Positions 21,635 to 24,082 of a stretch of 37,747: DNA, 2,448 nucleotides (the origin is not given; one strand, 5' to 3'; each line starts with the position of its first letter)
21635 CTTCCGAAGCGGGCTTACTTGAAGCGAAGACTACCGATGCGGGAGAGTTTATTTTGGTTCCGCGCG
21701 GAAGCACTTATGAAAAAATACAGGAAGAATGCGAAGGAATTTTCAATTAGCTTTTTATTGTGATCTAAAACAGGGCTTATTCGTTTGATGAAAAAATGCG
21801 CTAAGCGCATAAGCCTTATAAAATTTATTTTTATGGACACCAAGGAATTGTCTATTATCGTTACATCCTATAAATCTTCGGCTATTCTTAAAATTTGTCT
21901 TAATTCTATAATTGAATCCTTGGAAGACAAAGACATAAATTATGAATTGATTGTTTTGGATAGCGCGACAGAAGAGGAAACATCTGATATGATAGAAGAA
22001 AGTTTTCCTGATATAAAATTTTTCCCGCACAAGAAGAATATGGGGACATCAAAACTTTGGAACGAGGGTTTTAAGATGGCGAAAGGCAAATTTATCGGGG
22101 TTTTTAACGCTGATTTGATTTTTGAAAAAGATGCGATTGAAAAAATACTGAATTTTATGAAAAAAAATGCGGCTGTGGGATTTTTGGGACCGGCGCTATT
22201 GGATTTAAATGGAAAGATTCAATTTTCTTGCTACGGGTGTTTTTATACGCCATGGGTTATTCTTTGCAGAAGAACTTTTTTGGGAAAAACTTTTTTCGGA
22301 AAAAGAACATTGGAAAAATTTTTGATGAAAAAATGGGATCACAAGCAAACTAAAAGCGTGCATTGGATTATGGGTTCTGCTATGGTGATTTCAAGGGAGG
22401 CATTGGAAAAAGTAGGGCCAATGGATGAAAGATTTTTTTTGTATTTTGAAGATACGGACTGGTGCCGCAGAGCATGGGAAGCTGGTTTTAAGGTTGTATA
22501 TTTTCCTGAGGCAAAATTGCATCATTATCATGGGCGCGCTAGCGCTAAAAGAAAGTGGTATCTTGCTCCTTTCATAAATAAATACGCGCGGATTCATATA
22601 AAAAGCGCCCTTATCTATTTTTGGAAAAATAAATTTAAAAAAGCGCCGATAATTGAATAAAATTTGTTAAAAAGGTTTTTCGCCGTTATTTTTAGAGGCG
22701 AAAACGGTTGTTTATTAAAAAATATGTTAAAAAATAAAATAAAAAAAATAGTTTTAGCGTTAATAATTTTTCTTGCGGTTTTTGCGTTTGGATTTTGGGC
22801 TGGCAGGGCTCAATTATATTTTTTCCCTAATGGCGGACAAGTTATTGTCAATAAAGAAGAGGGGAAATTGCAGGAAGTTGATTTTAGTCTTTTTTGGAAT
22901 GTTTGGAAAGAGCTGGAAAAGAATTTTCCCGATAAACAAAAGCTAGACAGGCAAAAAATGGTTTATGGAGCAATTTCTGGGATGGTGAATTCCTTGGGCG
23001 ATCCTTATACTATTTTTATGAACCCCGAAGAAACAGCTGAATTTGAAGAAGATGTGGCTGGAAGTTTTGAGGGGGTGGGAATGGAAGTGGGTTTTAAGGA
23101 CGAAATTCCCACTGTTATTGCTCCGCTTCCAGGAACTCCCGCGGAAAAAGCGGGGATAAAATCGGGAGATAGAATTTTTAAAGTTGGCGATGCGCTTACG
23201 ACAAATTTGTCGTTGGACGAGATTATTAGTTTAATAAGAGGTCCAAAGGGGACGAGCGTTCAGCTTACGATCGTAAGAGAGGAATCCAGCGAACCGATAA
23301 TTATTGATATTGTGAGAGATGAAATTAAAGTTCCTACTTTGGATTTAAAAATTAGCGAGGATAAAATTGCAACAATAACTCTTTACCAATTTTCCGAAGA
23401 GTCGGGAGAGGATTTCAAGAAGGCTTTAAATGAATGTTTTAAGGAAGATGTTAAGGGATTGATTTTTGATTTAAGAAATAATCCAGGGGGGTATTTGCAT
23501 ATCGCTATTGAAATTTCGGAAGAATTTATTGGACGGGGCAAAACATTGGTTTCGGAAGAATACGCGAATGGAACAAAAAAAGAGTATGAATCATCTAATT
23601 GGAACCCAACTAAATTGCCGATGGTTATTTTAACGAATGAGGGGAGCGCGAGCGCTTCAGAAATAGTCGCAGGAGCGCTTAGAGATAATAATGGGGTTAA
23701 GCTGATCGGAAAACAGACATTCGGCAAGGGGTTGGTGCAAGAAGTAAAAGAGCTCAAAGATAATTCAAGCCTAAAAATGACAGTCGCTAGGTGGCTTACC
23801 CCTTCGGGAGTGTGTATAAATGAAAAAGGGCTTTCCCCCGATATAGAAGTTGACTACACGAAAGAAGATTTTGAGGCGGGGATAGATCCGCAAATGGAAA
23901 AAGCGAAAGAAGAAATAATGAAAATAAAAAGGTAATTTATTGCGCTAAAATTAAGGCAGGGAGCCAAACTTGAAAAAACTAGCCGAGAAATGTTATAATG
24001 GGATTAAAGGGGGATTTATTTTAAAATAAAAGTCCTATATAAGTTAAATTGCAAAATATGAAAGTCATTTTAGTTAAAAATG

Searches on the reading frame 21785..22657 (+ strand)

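Call 69: search_protein_families(library=pfam, proteins=[window:21785-22657:+], max_evalue=0.0001)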
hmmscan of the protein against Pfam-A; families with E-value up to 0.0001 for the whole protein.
window:21785-22657:+ (291 aa): 4 families
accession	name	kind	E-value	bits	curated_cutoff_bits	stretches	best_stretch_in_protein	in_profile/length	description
PF13641.12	Glyco_tranf_2_3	-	3.9e-24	86.4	27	1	22-255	3-219/230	Glycosyltransferase like family 2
PF00535.33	Glycos_transf_2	-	3.2e-23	83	23.3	1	23-209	1-166/168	Glycosyl transferase family 2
PF13632.12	Glyco_trans_2_3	-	3.5e-08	33.9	27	1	110-247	8-123/198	Glycosyl transferase family group 2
PF10111.15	Glyco_tranf_2_2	-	2.9e-05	24.2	27.3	0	50-225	27-194/276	Glycosyltransferase like family 2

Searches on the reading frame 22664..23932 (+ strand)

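Call 69: search_protein_families(library=pfam, proteins=[window:22664-23932:+], max_evalue=0.0001)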
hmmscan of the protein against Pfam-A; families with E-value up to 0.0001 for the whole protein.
window:22664-23932:+ (423 aa): 5 families
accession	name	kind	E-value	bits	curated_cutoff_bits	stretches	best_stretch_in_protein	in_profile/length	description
PF03572.23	Peptidase_S41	-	2.2e-52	177.4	24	1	234-396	1-165/165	Peptidase family S41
PF17820.7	PDZ_6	-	2.1e-11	43.8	27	1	151-205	2-54/54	PDZ domain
PF00595.29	PDZ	-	2.5e-09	37.8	23.2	1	148-203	26-80/81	PDZ domain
PF22694.1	CtpB_N-like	-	3e-08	34.5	27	1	92-122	54-84/85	Activating protease CtpB N-terminal domain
PF13180.12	PDZ_2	-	4.5e-06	27.3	27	1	145-209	10-73/80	PDZ domain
